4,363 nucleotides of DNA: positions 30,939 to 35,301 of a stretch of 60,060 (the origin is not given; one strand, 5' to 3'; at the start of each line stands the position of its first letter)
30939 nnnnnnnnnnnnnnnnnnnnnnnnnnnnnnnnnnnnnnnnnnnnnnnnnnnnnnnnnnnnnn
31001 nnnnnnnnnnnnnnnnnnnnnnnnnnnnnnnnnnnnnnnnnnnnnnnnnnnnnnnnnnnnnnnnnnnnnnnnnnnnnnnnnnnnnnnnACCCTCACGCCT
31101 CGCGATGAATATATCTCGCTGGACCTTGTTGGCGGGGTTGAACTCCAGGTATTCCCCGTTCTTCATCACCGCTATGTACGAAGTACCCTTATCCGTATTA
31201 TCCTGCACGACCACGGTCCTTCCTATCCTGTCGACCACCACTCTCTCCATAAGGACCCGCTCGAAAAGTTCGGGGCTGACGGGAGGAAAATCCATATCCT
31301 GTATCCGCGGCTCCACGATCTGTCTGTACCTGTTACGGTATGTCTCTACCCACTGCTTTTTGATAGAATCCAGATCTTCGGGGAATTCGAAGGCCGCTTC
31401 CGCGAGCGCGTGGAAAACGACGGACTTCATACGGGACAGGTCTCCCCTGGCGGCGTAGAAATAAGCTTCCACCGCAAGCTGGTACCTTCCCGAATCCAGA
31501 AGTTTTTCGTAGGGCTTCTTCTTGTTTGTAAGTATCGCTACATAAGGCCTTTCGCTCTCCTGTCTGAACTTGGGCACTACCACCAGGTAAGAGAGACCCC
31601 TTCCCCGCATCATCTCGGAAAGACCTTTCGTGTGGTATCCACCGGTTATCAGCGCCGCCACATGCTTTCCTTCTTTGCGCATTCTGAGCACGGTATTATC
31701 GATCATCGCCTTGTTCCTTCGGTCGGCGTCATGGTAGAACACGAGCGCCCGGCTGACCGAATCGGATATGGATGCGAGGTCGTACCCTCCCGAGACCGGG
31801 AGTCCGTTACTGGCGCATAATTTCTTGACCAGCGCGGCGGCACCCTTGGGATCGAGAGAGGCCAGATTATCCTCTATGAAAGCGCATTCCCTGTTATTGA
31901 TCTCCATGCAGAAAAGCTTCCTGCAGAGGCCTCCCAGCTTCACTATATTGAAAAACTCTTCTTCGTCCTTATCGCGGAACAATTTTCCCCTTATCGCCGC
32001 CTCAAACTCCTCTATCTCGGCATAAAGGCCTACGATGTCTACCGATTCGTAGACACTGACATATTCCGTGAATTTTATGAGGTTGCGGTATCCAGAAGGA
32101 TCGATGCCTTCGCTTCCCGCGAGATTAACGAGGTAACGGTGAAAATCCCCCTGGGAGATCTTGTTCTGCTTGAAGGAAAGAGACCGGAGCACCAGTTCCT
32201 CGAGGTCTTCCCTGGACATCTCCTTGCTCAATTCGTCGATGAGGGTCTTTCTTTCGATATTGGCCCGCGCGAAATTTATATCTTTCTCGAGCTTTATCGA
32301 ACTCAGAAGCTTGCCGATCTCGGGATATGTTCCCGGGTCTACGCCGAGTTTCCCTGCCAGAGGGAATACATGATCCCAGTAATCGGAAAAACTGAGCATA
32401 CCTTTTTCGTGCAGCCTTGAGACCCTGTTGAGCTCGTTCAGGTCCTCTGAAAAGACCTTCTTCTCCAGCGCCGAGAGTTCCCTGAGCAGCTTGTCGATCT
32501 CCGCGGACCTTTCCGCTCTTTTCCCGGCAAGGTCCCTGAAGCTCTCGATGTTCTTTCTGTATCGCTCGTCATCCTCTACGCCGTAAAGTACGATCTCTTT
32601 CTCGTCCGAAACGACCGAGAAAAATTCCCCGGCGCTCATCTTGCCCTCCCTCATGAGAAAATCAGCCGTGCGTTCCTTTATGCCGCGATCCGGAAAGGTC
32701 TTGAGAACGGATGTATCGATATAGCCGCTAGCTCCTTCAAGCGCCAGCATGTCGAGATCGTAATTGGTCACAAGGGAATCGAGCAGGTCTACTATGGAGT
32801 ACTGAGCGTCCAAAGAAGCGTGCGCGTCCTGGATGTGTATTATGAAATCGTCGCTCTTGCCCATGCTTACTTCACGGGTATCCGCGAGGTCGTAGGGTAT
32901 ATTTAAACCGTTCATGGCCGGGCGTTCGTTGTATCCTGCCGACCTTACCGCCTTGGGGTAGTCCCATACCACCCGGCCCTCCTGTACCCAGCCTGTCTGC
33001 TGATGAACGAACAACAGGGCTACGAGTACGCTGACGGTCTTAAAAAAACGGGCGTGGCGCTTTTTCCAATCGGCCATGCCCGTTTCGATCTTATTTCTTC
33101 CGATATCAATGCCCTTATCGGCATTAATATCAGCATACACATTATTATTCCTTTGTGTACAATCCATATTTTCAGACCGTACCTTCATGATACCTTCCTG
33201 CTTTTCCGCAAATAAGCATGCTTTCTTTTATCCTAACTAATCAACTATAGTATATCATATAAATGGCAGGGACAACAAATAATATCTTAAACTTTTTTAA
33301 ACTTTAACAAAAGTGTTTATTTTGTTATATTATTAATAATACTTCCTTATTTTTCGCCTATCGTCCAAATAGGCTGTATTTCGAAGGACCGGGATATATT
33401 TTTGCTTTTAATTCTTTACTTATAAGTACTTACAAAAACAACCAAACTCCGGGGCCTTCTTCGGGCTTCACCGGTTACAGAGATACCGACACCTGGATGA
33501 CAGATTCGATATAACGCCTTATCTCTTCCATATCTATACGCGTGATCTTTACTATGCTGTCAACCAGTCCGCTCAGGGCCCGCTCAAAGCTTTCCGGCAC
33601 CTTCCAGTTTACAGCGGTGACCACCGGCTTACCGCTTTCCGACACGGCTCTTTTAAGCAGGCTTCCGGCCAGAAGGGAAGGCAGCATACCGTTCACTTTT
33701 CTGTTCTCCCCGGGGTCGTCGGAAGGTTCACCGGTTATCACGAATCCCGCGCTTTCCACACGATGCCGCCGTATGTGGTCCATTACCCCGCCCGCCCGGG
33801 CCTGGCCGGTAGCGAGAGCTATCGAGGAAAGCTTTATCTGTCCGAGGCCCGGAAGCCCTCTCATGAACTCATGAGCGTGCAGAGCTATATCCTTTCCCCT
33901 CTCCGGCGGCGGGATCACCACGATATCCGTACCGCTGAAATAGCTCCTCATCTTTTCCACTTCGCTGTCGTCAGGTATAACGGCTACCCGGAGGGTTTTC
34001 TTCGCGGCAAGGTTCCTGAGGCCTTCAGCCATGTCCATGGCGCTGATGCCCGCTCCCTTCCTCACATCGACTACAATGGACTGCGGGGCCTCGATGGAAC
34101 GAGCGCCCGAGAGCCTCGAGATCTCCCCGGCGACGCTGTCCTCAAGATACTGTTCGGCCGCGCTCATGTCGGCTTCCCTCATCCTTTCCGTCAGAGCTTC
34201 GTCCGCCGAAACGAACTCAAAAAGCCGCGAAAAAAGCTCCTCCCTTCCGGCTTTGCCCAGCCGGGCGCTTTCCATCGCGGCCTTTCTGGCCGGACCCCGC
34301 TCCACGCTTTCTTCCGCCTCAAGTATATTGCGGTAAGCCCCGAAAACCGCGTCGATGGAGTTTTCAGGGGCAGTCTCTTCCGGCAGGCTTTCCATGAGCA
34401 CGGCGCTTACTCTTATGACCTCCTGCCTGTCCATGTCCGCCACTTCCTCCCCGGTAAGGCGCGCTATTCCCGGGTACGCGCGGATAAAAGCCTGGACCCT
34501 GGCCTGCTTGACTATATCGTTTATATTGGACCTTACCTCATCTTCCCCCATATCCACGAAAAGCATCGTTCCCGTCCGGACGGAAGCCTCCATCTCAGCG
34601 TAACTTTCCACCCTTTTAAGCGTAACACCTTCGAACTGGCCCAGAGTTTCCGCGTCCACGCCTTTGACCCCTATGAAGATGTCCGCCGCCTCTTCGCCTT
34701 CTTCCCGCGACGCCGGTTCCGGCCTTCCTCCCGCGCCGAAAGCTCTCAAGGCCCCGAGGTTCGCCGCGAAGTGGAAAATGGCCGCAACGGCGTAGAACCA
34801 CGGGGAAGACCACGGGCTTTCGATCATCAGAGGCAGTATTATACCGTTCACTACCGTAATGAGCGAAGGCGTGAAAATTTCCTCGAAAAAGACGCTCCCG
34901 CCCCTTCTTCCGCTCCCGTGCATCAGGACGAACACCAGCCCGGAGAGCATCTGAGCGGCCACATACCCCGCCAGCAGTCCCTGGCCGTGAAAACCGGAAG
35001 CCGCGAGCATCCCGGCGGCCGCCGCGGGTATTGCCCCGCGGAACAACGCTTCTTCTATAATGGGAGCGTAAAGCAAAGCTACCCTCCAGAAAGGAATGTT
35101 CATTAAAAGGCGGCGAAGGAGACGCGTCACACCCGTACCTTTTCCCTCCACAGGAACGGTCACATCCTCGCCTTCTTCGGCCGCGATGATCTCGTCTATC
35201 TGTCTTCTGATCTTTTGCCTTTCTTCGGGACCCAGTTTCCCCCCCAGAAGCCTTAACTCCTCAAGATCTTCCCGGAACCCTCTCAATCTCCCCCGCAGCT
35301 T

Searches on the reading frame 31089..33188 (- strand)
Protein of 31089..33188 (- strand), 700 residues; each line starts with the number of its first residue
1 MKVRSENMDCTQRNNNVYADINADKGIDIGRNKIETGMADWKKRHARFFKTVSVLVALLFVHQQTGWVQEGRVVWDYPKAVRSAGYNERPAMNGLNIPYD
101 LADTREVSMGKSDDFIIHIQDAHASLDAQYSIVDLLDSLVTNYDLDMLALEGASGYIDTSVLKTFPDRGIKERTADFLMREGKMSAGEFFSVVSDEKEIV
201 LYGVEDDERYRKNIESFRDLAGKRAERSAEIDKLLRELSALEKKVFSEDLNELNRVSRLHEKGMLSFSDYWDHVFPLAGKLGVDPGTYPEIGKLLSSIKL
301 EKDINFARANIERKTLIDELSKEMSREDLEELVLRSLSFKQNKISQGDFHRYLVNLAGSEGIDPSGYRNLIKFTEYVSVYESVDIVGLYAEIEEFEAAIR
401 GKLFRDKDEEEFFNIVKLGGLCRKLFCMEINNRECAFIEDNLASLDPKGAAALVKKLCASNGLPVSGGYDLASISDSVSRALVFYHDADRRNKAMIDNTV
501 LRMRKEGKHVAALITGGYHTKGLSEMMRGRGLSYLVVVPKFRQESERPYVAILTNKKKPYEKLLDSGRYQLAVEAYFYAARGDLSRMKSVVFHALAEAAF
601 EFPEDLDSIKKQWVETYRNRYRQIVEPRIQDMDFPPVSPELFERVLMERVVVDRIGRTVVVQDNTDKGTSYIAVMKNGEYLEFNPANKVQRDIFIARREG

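Call 55: search_protein_families(library=ncbifam, proteins=[window:31089-33188:-], max_evalue=1)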
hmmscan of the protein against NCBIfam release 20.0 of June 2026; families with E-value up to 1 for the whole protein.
window:31089-33188:- (700 aa): 1 family
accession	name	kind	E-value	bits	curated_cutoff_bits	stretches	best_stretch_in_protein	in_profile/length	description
NF003242.0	PRK04200.1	equivalog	0.058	12.3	426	1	119-160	228-269/395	cofactor-independent phosphoglycerate mutase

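Call 73: search_solved_structures(query=A4, max_evalue=1)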
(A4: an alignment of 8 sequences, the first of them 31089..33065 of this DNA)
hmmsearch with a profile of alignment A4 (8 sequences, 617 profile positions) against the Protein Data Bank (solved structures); distinct sequences matched with E-value up to 1: 27.
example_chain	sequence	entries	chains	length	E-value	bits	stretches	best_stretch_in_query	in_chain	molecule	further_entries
1jc2_A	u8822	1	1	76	0.0011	21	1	173-234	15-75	TROPONIN C, SKELETAL MUSCLE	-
5tnc_A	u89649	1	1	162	0.003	19.6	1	169-234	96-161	TROPONIN-C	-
1tnw_A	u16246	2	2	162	0.0046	19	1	173-234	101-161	TROPONIN C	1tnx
2w49_0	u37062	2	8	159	0.0055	18.8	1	173-234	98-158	TROPONIN C, SKELETAL MUSCLE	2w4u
1ncx_A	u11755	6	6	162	0.0057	18.7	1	173-234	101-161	TROPONIN C | Troponin C, skeletal muscle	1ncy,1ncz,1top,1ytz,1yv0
4tnc_A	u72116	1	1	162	0.0069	18.4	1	173-234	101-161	TROPONIN C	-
2mlf_C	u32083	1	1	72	0.0084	18.1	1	170-234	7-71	Troponin C, slow skeletal and cardiac muscles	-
9mo4_G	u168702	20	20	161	0.0084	18.1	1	169-234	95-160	Troponin C, slow skeletal and cardiac muscles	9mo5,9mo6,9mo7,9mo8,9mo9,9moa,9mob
1ih0_A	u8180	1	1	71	0.0088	18.1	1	170-234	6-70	TROPONIN C, SLOW SKELETAL AND CARDIAC MUSCLES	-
3ctn_A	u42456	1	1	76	0.009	18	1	169-234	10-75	TROPONIN C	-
1ozs_A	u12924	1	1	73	0.0092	18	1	170-234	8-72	Troponin C, slow skeletal and cardiac muscles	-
2kdh_A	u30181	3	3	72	0.0093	18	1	170-234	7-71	Troponin C, slow skeletal and cardiac muscles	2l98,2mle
1fi5_A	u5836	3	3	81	0.011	17.8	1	169-234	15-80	PROTEIN (TROPONIN C) | Troponin C, slow skeletal and cardiac muscles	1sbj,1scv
1aj4_A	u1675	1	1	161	0.013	17.5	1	169-234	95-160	TROPONIN C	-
1dtl_A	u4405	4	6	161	0.014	17.4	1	169-234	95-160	CARDIAC TROPONIN C | Troponin C | Troponin C, slow skeletal and cardiac muscles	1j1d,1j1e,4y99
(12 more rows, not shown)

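Call 74: search_protein_families(library=pfam, alignment_id=A4, max_evalue=1)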
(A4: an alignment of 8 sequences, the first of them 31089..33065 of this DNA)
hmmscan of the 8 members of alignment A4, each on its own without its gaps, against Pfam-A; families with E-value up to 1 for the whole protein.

A. member 1, window:31089-33065:- (659 aa): 1 family
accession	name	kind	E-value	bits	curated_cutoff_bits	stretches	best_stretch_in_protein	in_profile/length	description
PF12174.13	RST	-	0.044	14.1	22.7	1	273-317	10-54/67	RCD1-SRO-TAF4 (RST) plant domain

B. families by the number of members that match (of 8 scanned): 18 families
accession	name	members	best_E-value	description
PF12174.13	RST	2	0.044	RCD1-SRO-TAF4 (RST) plant domain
PF11764.13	N-SET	1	0.017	COMPASS (Complex proteins associated with Set1p) component N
PF04414.18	tRNA_deacylase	1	0.019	D-aminoacyl-tRNA deacylase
PF07317.18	PilZN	1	0.019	Flagellar regulator YcgR, PilZN domain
PF12162.13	STAT1_TAZ2bind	1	0.038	STAT1 TAZ2 binding domain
PF20463.3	PDH_C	1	0.047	Prephenate dehydrogenase, dimerization domain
PF23353.1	BBS2_hp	1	0.051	BBS2 hairpin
PF14098.11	SSPI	1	0.061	Small, acid-soluble spore protein I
PF05702.16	Herpes_UL49_5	1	0.077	Herpesvirus UL49.5 envelope/tegument protein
PF11546.13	CompInhib_SCIN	1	0.095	Staphylococcal complement inhibitor SCIN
PF14453.12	ThiS-like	1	0.1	ThiS-like ubiquitin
PF18934.5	DUF5682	1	0.11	Family of unknown function (DUF5682)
PF04187.18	Cofac_haem_bdg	1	0.11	Haem-binding uptake, Tiki superfamily, ChaN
PF16216.10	GxGYxYP_N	1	0.12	GxGYxYP_N 1st domain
PF23384.1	DUF7098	1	0.13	Family of unknown function (DUF7098)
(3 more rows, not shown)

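Call 77: find_related_loci(query=A4, collection=metagenome_contigs, flank=10000)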
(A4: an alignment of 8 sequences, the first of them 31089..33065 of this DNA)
Query A4 (659 aa) in metagenome_contigs; peptide patterns used: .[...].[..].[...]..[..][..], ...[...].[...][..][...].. (x = any residue, [..] = any of these).
152 stretches matched a pattern; 70 encode a relative of the query (tblastn E <= 1e-3); 70 distinct loci.
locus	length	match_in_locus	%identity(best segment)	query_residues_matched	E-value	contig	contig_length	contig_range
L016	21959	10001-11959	53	1-656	0e+0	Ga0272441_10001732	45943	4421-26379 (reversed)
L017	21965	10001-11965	53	1-658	0e+0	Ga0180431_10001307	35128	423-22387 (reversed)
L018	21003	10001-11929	51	2-655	0e+0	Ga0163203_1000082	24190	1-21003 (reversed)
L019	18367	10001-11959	51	1-653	0e+0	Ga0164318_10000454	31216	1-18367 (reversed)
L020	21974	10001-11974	48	1-658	0e+0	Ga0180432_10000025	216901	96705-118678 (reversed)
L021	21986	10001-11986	48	1-657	0e+0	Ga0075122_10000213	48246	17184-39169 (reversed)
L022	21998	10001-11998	47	1-652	0e+0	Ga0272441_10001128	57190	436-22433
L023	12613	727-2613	49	1-652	0e+0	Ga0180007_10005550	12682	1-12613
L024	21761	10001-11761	49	1-582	0e+0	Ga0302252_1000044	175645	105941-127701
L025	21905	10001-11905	45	1-620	0e+0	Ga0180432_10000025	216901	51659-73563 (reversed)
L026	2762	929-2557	52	2-545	0e+0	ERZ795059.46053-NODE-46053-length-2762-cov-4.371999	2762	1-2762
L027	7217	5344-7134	49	1-581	0e+0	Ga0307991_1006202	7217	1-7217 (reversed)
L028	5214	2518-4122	51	1-536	0e+0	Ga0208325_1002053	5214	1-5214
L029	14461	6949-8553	51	1-536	1e-176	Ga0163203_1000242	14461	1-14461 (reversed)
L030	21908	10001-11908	44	1-637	2e-175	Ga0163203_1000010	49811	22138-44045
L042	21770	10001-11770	42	7-588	5e-147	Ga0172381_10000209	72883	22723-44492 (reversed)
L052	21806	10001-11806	38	3-595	2e-137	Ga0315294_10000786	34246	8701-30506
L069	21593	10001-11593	46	3-536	5e-153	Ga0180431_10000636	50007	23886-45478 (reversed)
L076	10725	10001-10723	39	3-218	2e-45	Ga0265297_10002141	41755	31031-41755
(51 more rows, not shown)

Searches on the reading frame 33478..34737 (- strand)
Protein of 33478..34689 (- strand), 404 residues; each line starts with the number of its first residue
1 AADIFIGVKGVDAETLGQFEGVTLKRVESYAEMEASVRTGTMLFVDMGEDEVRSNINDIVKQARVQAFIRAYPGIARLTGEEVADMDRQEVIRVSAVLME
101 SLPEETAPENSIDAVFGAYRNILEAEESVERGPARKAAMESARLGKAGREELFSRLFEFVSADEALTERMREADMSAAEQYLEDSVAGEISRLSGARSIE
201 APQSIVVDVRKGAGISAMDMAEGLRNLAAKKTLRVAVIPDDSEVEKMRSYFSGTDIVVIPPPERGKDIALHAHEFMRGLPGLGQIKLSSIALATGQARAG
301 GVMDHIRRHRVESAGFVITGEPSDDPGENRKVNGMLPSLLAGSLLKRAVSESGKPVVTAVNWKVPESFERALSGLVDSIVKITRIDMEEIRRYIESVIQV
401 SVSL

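Call 13: find_homologous_proteins(query=window:33478-34689:-, max_evalue=0.001)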
Query window:33478-34689:-: 8000 candidates shared short words with the query, none scored E <= 0.001.

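Call 55: search_protein_families(library=ncbifam, proteins=[window:33478-34689:-], max_evalue=1)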
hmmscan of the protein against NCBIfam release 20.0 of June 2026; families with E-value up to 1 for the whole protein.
window:33478-34689:- (404 aa): 2 families
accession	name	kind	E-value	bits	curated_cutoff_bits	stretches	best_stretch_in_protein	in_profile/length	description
NF010946.0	PRK14366.1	equivalog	0.15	11.4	284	1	352-396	102-144/195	Maf-like protein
NF041260.1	actino_IHF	equivalog_domain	0.55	10.8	60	0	31-83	25-74/102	integration host factor, actinobacterial type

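Call 60: predict_structure(alignment_id=A2)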
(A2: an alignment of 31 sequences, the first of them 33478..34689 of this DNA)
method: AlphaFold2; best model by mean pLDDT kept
length: 404 residues; sequences in the alignment: 31
mean_pLDDT: 54.5   pTM: 0.34
mean pLDDT of the five models: 54.5, 53.7, 53.1, 51.6, 51.4
residues with pLDDT >= 90: 11; 70-90: 99; 50-70: 68; < 50: 226
segments of 3 or more residues with pLDDT < 50: 139-215, 217-237, 252-257, 259-262, 264-342, 344-352, 354-364, 374-385
pLDDT, mean of each block of 10 residues (from residue 1): 82 85 89 80 87 88 84 85 86 80 57 59 57 51 40 40 44 44 42 37 36 43 43 45 58 49 44 41 33 27 25 28 34 37 45 43 49 47 58 74 56
secondary structure, 60 per line:
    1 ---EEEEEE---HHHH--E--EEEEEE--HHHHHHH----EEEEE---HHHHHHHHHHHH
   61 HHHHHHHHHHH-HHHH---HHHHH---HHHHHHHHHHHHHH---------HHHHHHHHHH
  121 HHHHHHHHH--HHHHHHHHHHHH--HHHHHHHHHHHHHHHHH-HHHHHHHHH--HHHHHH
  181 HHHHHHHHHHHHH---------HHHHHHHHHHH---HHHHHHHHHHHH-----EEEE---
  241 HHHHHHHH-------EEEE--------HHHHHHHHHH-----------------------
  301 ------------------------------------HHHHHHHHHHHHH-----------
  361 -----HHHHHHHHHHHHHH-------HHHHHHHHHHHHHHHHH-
elements in order: E4-9 H13-16 E22-27 H30-36 E41-45 H49-71 H73-76 H80-84 H88-101 H111-129 H132-143 H146-162 H164-172 H175-193 H203-213 H217-228 E234-237 H241-248 E256-259 H268-277 H337-349 H366-379 H387-403

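Call 96: search_solved_structures(query=A5, max_evalue=1)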
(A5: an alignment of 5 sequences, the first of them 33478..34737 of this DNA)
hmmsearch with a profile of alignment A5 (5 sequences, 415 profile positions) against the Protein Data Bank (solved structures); distinct sequences matched with E-value up to 1: 2.
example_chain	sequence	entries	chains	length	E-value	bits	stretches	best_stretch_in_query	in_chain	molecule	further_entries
2i9i_A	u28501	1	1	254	0.37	13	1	83-221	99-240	Hypothetical protein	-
7uvj_A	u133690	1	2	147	0.67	12.1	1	130-189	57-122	Apolipoprotein E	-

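Call 97: search_protein_families(library=pfam, alignment_id=A5, max_evalue=0.1)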
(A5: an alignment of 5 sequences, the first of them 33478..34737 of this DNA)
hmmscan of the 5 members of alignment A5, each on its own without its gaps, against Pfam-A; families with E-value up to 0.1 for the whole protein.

A. member 1, window:33478-34737:- (420 aa): 2 families
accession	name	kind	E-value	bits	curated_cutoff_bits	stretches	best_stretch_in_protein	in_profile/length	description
PF02680.19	DUF211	-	0.0066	17.1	22.1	0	221-272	5-56/89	Uncharacterized ArCR, COG1888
PF20766.2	DUF447_C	-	0.086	13.3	24.8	0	386-411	2-27/53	Protein of unknown function (DUF447)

B. families by the number of members that match (of 5 scanned): 3 families
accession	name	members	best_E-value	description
PF02680.19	DUF211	1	0.0066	Uncharacterized ArCR, COG1888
PF24064.2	HTH_NPRL3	1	0.018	GATOR1 complex protein NPRL3, C-terminal HTH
PF20766.2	DUF447_C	1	0.086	Protein of unknown function (DUF447)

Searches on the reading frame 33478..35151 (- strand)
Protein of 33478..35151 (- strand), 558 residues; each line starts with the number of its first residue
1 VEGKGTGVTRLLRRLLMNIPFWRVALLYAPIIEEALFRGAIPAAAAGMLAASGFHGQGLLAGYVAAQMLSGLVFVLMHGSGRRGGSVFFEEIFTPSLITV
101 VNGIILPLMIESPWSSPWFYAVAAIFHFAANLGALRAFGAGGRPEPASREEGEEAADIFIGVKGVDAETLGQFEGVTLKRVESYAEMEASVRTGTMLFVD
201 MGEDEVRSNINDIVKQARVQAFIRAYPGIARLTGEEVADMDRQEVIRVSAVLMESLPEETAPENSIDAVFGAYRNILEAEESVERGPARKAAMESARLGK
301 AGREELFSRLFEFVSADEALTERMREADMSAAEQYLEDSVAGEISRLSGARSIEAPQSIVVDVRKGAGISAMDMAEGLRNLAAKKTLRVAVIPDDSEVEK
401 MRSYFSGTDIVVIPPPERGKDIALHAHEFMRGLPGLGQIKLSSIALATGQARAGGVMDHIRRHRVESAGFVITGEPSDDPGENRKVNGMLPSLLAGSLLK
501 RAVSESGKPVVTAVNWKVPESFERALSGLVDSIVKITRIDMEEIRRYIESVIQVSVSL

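Call 7: search_protein_families(library=pfam, proteins=[window:33478-35151:-], max_evalue=1)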
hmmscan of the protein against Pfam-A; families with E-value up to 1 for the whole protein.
window:33478-35151:- (558 aa): 3 families
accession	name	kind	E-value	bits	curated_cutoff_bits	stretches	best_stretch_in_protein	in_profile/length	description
PF02517.21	Rce1-like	-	7.9e-05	23.3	22.4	1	19-132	5-92/93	Type II CAAX prenyl endopeptidase Rce1-like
PF02680.19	DUF211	-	0.015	15.9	22.1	1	359-410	5-56/89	Uncharacterized ArCR, COG1888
PF20766.2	DUF447_C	-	0.16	12.5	24.8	1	524-549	2-27/53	Protein of unknown function (DUF447)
